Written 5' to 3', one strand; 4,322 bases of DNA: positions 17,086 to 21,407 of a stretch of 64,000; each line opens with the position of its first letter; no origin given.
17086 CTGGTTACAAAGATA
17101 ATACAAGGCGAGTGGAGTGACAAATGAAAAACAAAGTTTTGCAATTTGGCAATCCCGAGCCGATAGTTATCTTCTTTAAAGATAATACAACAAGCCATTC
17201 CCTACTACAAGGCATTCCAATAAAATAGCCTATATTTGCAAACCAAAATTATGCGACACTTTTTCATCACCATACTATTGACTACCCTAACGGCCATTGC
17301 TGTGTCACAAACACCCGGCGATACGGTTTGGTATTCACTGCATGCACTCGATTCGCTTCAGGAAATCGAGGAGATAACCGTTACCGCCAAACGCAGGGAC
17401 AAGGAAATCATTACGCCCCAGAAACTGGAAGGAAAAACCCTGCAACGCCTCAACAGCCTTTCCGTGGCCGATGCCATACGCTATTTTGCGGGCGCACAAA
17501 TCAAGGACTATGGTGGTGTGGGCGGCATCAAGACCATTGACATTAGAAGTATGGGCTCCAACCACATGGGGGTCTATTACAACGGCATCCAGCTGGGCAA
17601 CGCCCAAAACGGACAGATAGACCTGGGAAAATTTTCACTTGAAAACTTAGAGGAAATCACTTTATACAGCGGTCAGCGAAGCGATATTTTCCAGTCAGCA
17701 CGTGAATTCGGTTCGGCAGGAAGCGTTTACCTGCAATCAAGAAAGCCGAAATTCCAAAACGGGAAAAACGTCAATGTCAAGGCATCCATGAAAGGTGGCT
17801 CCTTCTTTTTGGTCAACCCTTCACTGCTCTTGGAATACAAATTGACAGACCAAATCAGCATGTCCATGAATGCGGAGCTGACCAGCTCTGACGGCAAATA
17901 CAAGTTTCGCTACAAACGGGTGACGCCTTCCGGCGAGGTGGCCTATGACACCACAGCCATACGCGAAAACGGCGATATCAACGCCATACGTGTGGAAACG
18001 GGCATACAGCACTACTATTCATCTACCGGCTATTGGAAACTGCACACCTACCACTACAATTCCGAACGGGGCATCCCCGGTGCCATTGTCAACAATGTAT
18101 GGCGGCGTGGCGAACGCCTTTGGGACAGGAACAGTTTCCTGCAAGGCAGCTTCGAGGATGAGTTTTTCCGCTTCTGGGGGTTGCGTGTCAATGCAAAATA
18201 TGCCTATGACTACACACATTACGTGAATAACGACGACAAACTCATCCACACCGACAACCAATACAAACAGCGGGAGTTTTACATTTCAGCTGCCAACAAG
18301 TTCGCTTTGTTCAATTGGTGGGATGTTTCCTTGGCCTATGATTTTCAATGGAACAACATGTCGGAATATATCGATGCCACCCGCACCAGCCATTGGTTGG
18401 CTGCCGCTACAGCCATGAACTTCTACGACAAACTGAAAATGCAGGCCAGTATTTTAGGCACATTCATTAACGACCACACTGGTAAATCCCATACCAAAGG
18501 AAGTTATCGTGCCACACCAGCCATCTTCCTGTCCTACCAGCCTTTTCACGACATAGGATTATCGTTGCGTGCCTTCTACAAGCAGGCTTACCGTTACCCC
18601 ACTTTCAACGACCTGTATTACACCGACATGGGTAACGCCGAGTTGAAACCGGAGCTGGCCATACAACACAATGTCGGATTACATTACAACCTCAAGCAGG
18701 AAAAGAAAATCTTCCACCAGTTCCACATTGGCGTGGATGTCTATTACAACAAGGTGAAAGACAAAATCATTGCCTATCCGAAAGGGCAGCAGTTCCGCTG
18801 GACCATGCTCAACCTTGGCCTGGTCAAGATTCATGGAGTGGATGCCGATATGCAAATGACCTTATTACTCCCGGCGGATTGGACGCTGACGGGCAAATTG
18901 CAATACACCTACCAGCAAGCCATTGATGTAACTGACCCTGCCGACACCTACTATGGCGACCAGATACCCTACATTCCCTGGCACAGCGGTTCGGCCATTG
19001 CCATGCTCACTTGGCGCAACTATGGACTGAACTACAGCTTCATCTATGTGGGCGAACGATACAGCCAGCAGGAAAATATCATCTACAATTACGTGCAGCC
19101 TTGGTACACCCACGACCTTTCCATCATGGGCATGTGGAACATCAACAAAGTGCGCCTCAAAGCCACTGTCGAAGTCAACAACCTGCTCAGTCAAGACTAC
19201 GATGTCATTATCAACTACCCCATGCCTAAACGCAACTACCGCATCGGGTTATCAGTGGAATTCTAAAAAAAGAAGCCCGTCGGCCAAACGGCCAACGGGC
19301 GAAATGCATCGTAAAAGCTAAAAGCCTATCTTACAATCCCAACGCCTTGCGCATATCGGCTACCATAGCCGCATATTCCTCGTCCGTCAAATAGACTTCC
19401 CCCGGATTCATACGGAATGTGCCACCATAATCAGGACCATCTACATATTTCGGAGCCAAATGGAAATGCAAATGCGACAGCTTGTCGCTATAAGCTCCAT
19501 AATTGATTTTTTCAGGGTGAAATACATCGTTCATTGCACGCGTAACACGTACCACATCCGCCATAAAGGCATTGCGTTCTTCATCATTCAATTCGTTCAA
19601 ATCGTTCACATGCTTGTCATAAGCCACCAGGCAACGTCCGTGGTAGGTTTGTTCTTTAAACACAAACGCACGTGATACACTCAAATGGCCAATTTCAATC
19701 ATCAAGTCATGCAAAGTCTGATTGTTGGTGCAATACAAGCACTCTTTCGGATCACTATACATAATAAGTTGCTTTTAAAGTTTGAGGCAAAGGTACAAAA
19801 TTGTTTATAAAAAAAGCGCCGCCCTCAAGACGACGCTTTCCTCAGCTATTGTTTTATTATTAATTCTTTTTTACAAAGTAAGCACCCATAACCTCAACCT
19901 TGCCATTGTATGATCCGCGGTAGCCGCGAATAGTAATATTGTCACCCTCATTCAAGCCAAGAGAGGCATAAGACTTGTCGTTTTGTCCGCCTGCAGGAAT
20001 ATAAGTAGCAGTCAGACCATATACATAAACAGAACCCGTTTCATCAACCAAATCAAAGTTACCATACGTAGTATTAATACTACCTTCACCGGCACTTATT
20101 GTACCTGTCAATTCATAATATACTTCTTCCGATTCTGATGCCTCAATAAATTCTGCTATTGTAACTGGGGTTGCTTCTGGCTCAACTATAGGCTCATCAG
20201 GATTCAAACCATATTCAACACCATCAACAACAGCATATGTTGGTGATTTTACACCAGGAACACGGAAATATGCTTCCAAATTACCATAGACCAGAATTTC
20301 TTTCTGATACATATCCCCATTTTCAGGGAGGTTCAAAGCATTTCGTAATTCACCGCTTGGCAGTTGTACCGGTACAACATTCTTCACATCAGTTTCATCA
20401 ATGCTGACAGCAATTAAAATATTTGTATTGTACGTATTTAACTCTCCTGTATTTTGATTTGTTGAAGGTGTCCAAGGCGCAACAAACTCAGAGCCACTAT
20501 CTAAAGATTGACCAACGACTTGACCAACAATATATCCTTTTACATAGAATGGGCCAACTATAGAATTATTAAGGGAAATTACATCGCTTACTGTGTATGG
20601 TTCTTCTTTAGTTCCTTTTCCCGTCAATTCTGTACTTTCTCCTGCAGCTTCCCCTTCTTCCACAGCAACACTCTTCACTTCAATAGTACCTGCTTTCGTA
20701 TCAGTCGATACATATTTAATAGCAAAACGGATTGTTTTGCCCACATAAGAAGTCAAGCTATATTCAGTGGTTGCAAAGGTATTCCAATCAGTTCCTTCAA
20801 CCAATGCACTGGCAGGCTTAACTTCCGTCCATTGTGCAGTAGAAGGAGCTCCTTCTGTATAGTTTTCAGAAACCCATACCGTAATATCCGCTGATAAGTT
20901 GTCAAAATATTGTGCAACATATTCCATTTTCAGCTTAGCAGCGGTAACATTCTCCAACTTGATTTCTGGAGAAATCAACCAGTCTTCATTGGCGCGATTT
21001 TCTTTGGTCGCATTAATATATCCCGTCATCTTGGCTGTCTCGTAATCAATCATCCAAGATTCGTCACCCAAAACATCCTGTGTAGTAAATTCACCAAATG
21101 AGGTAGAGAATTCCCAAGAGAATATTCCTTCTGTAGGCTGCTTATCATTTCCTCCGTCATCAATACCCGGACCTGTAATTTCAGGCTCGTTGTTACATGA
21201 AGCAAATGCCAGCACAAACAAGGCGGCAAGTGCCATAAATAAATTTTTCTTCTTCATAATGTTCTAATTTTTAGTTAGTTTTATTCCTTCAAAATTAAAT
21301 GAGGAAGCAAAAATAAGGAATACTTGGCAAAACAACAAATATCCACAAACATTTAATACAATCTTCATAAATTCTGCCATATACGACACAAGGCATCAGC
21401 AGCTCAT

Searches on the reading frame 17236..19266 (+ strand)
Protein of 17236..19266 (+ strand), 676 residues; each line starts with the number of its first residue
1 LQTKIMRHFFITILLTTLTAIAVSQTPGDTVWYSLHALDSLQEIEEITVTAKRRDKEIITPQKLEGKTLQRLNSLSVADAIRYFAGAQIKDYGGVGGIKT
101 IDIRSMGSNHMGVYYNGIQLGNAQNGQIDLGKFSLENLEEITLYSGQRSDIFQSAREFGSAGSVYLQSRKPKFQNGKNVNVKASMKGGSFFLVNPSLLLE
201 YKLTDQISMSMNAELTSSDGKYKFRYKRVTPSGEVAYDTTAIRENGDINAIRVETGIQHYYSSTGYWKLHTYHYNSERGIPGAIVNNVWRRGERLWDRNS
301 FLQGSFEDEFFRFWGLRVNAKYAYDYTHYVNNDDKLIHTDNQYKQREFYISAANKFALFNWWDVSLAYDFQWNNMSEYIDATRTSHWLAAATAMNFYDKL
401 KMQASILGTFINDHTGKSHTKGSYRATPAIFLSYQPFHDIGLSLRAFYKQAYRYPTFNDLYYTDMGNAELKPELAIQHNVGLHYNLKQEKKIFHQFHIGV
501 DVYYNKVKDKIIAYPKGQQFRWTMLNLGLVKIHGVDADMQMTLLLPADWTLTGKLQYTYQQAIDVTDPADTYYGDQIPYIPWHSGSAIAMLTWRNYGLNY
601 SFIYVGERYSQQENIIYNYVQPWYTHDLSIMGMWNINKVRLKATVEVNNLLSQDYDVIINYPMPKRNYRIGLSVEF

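Call 23: search_protein_families(library=pfam, proteins=[window:17236-19266:+], max_evalue=0.001)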
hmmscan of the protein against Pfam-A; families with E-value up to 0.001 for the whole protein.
window:17236-19266:+ (676 aa): 1 family
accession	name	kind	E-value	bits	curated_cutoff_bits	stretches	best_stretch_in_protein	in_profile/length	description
PF07715.20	Plug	-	4.1e-12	47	23.9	1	64-154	12-101/107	TonB-dependent Receptor Plug Domain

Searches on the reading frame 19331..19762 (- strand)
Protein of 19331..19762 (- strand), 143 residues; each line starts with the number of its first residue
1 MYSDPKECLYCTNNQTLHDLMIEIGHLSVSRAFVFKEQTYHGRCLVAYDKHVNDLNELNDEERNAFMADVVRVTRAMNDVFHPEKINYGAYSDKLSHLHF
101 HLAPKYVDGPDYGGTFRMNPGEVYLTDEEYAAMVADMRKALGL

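Call 23: search_protein_families(library=pfam, proteins=[window:19331-19762:-], max_evalue=0.001)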
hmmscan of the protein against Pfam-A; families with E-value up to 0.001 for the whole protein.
window:19331-19762:- (143 aa): 1 family
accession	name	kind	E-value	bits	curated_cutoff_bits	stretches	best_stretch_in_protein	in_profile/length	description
PF01230.28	HIT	-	1.2e-07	32.7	21.5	1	30-106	15-96/98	HIT domain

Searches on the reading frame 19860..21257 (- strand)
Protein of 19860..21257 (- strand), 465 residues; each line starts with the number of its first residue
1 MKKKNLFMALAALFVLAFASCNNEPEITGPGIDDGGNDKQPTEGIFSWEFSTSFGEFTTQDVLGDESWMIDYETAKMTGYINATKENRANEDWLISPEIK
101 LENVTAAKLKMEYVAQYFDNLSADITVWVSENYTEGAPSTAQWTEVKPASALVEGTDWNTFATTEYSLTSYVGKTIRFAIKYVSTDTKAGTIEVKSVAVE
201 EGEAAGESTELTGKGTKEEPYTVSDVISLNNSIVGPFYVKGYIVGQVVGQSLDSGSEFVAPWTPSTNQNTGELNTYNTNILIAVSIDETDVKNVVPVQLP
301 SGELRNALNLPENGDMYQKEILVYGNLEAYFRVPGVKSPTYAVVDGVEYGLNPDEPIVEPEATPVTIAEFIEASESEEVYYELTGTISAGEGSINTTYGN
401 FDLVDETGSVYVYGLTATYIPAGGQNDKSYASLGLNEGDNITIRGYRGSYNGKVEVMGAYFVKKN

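Call 23: search_protein_families(library=pfam, proteins=[window:19860-21257:-], max_evalue=0.001)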
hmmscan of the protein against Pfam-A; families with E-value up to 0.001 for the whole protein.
window:19860-21257:- (465 aa): 1 family
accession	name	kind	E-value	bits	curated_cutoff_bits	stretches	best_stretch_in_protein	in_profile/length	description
PF19886.4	DUF6359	-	2.1e-26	92.3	23.2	1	221-343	1-108/110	Domain of unknown function (DUF6359)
